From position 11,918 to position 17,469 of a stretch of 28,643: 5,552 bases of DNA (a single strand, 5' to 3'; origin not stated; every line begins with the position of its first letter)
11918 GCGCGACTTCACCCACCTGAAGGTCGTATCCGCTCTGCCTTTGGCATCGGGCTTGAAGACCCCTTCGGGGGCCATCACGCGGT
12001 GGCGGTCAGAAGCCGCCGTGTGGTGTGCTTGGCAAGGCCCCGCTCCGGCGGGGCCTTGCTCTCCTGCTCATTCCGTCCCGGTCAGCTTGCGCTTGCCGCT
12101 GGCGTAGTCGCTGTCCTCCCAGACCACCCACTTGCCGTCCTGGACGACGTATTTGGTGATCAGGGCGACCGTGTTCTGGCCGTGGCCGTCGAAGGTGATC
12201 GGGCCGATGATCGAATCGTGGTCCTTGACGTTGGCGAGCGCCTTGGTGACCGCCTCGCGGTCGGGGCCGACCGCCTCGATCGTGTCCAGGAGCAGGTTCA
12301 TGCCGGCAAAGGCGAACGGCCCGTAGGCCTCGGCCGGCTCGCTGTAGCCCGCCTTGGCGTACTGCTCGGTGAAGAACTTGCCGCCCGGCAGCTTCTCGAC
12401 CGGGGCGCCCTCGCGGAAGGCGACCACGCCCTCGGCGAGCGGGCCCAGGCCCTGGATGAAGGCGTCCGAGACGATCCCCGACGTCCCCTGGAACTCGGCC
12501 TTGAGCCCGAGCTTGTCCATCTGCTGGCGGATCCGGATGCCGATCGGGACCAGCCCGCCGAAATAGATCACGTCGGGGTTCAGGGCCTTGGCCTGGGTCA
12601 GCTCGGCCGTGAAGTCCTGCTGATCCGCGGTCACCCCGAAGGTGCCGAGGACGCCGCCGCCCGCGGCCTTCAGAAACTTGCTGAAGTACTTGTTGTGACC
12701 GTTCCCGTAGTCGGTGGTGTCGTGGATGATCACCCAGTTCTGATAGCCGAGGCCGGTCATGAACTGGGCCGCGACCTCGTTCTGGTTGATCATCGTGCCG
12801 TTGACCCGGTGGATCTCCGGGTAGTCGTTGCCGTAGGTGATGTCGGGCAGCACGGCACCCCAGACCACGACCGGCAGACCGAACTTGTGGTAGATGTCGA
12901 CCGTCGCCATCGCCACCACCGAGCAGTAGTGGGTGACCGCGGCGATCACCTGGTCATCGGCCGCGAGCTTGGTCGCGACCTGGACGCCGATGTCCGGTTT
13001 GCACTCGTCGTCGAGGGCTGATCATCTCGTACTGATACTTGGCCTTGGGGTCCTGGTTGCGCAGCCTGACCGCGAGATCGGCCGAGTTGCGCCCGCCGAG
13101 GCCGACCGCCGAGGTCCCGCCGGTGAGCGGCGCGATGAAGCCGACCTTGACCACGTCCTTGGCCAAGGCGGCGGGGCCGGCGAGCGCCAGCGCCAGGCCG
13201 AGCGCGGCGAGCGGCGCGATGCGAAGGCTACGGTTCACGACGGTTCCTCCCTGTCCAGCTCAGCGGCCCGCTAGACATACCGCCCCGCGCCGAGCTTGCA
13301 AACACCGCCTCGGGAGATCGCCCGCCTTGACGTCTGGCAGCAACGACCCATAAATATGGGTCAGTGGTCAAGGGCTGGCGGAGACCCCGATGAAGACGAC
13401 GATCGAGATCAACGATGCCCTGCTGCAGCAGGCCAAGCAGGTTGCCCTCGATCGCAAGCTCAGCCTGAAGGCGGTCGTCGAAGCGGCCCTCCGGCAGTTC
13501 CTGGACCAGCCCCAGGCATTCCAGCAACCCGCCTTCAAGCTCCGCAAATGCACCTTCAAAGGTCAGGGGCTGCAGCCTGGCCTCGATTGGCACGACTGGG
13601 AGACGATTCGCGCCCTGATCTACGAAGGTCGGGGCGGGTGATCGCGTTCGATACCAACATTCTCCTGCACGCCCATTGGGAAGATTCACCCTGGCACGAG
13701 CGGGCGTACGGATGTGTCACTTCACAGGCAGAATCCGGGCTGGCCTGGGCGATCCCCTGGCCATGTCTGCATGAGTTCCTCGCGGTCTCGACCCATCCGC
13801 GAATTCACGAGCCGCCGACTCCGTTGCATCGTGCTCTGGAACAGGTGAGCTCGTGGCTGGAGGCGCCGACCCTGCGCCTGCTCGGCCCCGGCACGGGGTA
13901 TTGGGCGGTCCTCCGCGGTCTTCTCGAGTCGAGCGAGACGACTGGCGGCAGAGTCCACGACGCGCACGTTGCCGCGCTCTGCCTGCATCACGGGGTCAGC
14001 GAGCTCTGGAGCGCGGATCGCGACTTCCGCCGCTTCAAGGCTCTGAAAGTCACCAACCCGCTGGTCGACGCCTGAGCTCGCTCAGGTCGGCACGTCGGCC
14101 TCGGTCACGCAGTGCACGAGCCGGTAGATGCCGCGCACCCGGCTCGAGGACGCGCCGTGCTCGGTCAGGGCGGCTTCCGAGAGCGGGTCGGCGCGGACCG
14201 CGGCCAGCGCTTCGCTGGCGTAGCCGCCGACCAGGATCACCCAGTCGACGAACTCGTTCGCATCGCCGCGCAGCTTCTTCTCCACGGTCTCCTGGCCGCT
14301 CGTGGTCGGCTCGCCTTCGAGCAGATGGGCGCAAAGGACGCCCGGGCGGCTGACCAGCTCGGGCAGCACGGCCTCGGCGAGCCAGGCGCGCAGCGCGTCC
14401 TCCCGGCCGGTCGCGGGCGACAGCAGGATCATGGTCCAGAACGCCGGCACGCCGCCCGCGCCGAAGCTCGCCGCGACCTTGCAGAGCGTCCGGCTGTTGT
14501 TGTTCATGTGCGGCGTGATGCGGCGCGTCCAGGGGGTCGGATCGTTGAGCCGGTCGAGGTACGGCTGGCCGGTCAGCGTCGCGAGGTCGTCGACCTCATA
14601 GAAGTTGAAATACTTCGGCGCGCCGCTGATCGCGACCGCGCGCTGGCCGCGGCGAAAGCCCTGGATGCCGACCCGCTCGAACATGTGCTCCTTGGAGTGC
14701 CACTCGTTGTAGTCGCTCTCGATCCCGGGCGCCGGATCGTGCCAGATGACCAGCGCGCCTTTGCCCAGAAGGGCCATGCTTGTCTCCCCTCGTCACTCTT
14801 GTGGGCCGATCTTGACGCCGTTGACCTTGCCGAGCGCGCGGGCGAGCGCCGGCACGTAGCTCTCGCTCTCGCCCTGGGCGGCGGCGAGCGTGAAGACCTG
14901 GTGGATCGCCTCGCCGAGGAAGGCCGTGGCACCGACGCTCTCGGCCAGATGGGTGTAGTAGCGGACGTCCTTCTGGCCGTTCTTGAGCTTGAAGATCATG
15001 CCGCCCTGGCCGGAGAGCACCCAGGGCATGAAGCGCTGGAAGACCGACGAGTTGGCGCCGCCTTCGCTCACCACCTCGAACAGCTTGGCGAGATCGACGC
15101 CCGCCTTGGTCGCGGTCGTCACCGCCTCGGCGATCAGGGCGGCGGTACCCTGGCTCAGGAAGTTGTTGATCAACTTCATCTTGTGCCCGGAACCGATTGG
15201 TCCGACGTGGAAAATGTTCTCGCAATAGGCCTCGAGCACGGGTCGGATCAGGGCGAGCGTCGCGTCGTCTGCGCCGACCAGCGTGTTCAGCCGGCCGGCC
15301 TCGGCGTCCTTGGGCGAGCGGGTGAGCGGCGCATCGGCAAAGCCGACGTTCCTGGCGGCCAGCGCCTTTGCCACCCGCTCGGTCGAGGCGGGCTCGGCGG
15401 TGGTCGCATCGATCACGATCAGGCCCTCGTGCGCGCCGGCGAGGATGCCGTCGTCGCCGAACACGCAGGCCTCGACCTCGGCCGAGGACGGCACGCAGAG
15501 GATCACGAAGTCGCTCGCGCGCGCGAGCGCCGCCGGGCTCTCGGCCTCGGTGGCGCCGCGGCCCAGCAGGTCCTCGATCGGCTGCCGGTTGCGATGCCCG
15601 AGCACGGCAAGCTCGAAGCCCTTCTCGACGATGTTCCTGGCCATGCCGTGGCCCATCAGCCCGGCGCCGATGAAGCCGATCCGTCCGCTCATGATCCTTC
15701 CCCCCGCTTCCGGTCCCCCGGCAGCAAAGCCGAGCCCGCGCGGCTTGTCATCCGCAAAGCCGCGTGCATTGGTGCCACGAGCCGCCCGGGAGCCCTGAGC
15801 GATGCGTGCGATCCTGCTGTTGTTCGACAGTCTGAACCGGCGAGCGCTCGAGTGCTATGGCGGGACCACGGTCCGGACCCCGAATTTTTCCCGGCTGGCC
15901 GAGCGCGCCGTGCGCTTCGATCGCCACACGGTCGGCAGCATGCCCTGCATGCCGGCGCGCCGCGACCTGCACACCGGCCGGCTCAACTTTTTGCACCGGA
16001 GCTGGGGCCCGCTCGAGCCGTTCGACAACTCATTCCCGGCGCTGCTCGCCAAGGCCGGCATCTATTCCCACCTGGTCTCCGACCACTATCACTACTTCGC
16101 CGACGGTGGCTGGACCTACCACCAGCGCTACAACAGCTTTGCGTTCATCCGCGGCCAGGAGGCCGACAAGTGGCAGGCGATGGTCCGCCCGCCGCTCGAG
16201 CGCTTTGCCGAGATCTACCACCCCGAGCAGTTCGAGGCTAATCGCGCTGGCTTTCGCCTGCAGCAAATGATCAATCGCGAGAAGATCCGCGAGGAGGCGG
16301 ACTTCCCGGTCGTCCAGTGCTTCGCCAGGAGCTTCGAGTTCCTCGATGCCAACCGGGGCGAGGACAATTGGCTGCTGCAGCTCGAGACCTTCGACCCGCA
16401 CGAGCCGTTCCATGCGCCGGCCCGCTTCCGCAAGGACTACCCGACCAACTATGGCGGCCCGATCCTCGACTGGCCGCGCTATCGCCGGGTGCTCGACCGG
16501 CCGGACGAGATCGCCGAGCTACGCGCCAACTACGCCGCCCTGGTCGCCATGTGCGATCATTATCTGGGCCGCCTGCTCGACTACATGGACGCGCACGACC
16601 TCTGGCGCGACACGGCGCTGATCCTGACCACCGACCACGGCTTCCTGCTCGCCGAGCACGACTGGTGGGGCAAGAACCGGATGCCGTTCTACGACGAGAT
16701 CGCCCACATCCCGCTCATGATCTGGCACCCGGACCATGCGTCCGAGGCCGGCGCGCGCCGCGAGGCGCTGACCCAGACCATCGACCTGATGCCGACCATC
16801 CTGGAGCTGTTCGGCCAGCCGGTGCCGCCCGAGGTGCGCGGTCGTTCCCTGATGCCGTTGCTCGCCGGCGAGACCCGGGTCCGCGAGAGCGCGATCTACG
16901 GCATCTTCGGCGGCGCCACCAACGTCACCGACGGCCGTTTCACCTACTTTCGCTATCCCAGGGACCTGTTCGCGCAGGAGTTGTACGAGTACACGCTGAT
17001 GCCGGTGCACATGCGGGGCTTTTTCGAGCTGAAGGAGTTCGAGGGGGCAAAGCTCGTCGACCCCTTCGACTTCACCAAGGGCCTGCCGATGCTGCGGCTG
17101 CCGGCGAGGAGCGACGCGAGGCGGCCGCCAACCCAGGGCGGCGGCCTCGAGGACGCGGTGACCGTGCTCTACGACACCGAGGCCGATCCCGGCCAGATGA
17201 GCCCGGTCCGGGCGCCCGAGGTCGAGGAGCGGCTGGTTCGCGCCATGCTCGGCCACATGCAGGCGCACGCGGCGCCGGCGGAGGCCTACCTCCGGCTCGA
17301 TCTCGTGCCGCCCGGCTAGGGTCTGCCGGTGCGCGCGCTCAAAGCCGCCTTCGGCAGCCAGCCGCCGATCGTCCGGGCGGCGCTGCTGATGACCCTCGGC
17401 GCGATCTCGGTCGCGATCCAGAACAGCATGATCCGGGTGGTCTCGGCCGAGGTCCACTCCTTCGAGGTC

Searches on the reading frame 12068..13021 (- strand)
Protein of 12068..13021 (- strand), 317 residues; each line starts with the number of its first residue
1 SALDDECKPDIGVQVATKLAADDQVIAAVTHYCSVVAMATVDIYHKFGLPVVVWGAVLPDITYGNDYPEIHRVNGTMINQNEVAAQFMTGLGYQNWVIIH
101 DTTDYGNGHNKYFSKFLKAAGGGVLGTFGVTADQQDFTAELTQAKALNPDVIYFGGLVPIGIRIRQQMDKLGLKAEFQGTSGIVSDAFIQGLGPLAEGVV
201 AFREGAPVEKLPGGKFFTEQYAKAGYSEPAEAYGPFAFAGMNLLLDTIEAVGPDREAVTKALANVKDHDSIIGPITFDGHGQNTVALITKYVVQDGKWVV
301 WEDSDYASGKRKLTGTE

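Call 76: search_protein_families(library=pfam, proteins=[window:12068-13021:-], max_evalue=0.0001)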
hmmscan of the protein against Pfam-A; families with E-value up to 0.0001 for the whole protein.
window:12068-13021:- (317 aa): 2 families
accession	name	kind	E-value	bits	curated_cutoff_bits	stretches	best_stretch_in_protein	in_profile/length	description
PF13458.12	Peripla_BP_6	-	1.4e-38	133.9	31.7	1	3-283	48-331/343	Periplasmic binding protein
PF01094.35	ANF_receptor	-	2.4e-11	43.8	25.4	1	3-153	30-182/353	Receptor family ligand binding region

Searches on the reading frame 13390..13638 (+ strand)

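Call 80: search_protein_families(library=pfam, proteins=[window:13390-13638:+], max_evalue=0.01)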
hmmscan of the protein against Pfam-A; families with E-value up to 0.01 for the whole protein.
window:13390-13638:+ (83 aa): 2 families
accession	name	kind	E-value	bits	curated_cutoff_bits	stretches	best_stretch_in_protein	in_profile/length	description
PF09957.15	VapB_antitoxin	-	1e-06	29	23.4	1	1-42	1-40/47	Bacterial antitoxin of type II TA system, VapB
PF19891.5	DUF6364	-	0.001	19.9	27.3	1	2-42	4-39/70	Family of unknown function (DUF6364)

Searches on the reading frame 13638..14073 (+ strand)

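Call 80: search_protein_families(library=pfam, proteins=[window:13638-14073:+], max_evalue=0.01)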
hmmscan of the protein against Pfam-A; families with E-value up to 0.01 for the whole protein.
window:13638-14073:+ (145 aa): 1 family
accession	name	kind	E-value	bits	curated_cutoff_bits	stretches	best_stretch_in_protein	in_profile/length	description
PF01850.27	PIN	-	4e-09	37.6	23.6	1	3-134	2-118/120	PIN domain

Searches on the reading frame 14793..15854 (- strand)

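Call 76: search_protein_families(library=pfam, proteins=[window:14793-15854:-], max_evalue=0.0001)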
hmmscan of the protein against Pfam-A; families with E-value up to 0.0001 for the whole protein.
window:14793-15854:- (353 aa): 4 families
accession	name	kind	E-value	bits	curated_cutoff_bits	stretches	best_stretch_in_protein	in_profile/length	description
PF03446.21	NAD_binding_2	-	3.9e-39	134.7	21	1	58-218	1-161/161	NAD binding domain of 6-phosphogluconate dehydrogenase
PF14833.11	NAD_binding_11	-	2.3e-22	80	30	1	221-339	1-120/122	NAD-binding of NADP-dependent 3-hydroxyisobutyrate dehydrogenase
PF03807.23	F420_oxidored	-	1.1e-09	39.2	21.6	1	58-150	1-91/94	NADP oxidoreductase coenzyme F420-dependent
PF02826.25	2-Hacid_dh_C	-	1.5e-06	28.2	25.1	1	52-173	32-149/178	D-isomer specific 2-hydroxyacid dehydrogenase, NAD binding domain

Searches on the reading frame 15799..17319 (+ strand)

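Call 76: search_protein_families(library=pfam, proteins=[window:15799-17319:+], max_evalue=0.0001)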
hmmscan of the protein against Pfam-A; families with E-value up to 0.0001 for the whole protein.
window:15799-17319:+ (506 aa): 3 families
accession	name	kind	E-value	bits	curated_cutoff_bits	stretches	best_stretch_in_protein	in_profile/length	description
PF00884.28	Sulfatase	-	1.3e-35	123.6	25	1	5-339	4-300/301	Sulfatase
PF16347.10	SGSH_C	-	1.3e-12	48.5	29.3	1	286-405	2-128/154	N-sulphoglucosamine sulphohydrolase, C-terminal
PF01663.27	Phosphodiest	-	1.3e-06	28.8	23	0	248-283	187-222/342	Type I phosphodiesterase / nucleotide pyrophosphatase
